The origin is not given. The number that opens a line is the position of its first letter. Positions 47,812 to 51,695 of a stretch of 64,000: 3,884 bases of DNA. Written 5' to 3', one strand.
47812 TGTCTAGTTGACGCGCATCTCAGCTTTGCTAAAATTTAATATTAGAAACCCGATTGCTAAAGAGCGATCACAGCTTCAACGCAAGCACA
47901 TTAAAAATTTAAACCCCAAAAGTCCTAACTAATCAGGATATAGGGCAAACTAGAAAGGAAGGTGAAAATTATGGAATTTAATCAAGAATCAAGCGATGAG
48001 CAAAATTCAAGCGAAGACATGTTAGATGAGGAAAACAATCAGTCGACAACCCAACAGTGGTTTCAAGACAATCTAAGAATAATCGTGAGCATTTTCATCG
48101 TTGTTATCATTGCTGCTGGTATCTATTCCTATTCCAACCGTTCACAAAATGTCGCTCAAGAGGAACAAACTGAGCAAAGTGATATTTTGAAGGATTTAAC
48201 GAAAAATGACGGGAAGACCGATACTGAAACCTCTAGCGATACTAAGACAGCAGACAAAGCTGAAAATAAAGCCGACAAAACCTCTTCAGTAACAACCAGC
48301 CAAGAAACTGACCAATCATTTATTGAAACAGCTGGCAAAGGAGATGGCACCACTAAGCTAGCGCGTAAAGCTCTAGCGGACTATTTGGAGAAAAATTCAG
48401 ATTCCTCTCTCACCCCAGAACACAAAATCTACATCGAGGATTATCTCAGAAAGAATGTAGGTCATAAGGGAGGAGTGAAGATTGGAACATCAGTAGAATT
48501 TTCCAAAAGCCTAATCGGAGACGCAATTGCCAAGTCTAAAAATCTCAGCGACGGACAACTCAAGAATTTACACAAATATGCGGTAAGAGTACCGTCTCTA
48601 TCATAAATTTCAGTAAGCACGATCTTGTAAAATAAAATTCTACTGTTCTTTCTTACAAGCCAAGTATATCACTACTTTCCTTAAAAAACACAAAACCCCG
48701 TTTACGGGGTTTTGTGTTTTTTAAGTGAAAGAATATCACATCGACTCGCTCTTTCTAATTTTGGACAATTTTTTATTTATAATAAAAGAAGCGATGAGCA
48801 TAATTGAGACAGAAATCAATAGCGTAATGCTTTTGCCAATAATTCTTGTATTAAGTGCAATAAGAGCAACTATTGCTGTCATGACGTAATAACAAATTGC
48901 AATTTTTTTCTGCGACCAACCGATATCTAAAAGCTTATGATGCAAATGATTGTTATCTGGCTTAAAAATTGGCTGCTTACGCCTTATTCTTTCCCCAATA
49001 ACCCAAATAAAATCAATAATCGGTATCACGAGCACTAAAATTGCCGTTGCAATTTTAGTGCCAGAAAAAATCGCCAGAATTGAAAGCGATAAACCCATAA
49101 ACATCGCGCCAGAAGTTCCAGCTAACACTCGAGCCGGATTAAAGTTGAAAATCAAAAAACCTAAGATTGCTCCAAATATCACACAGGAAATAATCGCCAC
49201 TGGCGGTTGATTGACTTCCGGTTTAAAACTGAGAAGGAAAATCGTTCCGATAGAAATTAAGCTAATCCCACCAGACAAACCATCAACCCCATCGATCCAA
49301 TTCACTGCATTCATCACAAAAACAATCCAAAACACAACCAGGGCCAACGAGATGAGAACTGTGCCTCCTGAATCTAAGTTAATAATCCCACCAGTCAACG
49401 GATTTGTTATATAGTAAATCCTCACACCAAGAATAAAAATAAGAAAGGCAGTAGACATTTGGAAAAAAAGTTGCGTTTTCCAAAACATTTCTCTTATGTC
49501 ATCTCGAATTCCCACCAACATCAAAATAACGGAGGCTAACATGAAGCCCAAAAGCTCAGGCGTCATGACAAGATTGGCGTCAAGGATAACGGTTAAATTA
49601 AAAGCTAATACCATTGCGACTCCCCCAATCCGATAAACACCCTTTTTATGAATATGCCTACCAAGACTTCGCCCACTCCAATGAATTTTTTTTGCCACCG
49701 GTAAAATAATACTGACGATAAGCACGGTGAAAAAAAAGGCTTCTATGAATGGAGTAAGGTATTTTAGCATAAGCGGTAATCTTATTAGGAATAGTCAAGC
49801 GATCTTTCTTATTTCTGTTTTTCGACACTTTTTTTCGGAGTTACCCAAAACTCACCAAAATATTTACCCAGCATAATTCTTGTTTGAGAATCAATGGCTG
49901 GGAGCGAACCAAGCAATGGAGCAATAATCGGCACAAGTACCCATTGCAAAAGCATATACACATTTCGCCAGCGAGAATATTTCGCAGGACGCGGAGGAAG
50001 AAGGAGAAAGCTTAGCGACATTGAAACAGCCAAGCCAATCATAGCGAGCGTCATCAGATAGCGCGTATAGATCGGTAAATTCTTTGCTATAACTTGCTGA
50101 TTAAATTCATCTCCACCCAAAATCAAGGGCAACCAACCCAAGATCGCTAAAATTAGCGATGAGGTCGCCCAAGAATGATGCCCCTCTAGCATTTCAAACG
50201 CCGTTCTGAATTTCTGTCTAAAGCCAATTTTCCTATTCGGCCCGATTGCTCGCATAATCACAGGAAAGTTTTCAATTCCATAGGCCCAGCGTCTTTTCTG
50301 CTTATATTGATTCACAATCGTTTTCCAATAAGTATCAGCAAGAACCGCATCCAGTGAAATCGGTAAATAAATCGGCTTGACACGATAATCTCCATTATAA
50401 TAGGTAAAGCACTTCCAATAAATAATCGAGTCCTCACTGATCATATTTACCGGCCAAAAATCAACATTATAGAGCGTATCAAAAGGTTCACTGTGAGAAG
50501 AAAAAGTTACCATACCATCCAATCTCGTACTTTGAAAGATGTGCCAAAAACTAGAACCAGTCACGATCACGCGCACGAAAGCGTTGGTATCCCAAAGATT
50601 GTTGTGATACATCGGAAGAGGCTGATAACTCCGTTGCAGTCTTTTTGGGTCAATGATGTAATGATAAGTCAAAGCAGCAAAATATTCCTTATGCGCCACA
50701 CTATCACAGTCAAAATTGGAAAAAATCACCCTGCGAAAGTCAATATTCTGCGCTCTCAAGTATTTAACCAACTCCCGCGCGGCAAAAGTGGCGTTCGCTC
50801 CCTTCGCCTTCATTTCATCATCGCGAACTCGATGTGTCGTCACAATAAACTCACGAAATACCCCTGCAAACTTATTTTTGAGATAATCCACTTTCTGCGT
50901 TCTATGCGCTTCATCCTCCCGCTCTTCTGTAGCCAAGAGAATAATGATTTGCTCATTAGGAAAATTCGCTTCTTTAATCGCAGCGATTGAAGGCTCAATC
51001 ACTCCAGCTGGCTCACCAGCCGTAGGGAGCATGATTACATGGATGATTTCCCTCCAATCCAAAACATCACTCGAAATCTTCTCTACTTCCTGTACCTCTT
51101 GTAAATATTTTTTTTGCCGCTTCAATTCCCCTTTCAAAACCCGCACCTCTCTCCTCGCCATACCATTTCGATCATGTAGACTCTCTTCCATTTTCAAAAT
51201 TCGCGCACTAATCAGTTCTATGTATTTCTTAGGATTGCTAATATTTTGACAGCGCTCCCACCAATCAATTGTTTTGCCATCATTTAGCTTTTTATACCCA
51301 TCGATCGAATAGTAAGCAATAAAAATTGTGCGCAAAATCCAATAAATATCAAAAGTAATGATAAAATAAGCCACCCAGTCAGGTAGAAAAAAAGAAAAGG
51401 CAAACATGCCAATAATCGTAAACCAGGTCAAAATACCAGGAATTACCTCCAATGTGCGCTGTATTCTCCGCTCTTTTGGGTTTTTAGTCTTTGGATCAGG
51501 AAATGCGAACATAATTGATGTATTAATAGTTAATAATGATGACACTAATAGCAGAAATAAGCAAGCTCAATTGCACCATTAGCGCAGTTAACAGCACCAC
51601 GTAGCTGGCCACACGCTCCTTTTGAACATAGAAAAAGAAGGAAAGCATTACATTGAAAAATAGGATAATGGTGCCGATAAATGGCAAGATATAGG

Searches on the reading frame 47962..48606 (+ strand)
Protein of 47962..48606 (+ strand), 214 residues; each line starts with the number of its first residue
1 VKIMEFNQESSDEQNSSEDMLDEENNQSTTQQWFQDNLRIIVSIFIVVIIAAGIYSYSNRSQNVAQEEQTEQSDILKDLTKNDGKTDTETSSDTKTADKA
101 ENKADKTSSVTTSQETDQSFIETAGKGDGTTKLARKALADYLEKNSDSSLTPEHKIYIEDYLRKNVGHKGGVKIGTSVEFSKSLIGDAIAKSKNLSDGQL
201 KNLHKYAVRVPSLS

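Call 10: search_protein_families(library=pfam, proteins=[window:47962-48606:+], max_evalue=0.001)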
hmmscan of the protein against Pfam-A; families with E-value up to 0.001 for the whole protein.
window:47962-48606:+ (214 aa): 1 family
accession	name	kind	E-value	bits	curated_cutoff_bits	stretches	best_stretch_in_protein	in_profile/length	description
PF12685.13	SpoIIIAH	-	1.8e-05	25.2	30.6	1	40-123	4-86/191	SpoIIIAH-like protein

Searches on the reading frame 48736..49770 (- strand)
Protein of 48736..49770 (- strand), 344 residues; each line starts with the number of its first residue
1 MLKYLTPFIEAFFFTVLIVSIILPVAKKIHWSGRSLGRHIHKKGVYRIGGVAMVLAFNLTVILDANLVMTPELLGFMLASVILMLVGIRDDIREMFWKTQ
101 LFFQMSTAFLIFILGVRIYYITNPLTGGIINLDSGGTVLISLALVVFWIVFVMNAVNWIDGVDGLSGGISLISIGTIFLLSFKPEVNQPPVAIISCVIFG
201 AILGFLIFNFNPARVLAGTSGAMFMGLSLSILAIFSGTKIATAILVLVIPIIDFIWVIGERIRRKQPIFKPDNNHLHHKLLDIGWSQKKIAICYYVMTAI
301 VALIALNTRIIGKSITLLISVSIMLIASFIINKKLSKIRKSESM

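Call 10: search_protein_families(library=pfam, proteins=[window:48736-49770:-], max_evalue=0.001)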
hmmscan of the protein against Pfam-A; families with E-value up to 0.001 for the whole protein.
window:48736-49770:- (344 aa): 1 family
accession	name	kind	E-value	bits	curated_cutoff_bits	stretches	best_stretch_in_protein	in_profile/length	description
PF00953.26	Glycos_transf_4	-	2.1e-30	106.2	27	1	74-236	2-159/160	Glycosyl transferase family 4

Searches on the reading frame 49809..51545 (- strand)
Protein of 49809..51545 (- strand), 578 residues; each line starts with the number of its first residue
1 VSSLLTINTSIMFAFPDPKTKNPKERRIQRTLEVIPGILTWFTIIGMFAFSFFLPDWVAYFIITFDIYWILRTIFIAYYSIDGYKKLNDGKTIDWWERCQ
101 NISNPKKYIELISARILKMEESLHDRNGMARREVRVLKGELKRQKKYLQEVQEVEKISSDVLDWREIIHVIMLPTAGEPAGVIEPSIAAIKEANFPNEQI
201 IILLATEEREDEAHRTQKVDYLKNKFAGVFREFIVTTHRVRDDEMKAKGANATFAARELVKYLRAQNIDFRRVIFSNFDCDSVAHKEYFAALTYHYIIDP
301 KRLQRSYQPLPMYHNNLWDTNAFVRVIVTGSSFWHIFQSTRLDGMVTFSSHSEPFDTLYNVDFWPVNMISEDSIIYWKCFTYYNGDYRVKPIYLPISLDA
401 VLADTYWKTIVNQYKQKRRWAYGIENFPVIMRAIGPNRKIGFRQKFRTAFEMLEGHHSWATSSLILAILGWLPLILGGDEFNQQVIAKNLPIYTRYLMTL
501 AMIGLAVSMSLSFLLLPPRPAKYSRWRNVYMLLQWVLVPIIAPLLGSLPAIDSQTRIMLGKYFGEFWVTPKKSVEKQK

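Call 10: search_protein_families(library=pfam, proteins=[window:49809-51545:-], max_evalue=0.001)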
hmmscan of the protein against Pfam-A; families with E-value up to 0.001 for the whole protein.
window:49809-51545:- (578 aa): 1 family
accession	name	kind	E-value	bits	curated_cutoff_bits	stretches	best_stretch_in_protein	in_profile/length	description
PF13632.12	Glyco_trans_2_3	-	0.00059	20.1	27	1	279-493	6-153/198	Glycosyl transferase family group 2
